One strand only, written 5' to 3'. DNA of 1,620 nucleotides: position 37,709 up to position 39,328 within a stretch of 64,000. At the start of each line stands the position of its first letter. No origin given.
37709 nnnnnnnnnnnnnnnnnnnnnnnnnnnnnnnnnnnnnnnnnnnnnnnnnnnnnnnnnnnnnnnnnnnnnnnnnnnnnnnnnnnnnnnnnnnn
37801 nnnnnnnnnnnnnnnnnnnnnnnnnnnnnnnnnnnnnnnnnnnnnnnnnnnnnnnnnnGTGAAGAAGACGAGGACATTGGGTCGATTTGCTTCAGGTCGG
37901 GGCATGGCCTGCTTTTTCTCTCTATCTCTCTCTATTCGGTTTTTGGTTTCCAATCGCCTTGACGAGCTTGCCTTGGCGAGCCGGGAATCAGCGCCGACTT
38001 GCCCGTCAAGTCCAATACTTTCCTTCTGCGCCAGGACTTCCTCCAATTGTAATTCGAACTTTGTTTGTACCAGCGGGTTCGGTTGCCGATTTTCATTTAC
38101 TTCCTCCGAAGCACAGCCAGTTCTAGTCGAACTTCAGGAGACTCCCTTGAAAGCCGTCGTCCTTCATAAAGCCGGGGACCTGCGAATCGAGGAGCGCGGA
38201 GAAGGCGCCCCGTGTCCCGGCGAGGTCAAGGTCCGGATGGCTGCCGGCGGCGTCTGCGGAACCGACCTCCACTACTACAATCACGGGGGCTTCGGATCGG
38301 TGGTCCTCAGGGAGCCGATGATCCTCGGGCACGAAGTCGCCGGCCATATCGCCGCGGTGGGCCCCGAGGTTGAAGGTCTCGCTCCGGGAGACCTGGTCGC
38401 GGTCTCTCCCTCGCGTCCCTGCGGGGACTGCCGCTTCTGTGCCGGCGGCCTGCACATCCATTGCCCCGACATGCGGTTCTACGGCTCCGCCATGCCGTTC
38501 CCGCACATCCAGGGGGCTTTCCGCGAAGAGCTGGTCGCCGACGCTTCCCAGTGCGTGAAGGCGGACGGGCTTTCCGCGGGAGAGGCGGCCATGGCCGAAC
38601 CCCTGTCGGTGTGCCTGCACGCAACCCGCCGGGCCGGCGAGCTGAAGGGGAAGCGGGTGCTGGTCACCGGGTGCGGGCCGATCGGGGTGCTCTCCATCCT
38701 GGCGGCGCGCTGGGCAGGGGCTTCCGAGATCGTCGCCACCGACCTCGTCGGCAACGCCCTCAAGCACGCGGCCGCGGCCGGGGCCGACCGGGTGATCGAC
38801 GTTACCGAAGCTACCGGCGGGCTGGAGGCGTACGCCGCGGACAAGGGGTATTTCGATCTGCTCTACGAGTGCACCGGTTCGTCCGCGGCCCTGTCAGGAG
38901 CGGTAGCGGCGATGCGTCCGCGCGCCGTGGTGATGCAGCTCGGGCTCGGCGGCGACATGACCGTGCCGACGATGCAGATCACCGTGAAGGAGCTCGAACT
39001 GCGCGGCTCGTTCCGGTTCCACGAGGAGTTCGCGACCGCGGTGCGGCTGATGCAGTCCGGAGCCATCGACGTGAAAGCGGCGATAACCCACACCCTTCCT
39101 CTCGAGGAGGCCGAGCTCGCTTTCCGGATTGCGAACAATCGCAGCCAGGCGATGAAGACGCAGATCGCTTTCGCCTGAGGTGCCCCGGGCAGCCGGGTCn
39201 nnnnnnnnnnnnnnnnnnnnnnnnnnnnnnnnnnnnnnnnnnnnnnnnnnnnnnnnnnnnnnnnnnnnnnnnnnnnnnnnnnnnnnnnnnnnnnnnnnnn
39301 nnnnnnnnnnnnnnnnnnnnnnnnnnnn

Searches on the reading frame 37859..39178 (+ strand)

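Call 69: search_protein_families(library=pfam, proteins=[window:37859-39178:+], max_evalue=0.001)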
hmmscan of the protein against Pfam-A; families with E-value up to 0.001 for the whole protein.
window:37859-39178:+ (439 aa): 4 families
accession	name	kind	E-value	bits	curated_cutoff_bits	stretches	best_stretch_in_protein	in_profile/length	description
PF08240.17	ADH_N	-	1.6e-25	89.8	23.5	1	120-235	2-102/104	Alcohol dehydrogenase GroES-like domain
PF00107.32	ADH_zinc_N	-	5.5e-20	72.1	31.8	1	274-399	1-128/129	Zinc-binding dehydrogenase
PF16912.11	Glu_dehyd_C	-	1.1e-09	38.5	34.9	1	245-426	6-202/211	Glucose dehydrogenase C-terminus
PF13602.12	ADH_zinc_N_2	-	4.8e-07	31.2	27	1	308-425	2-123/134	Zinc-binding dehydrogenase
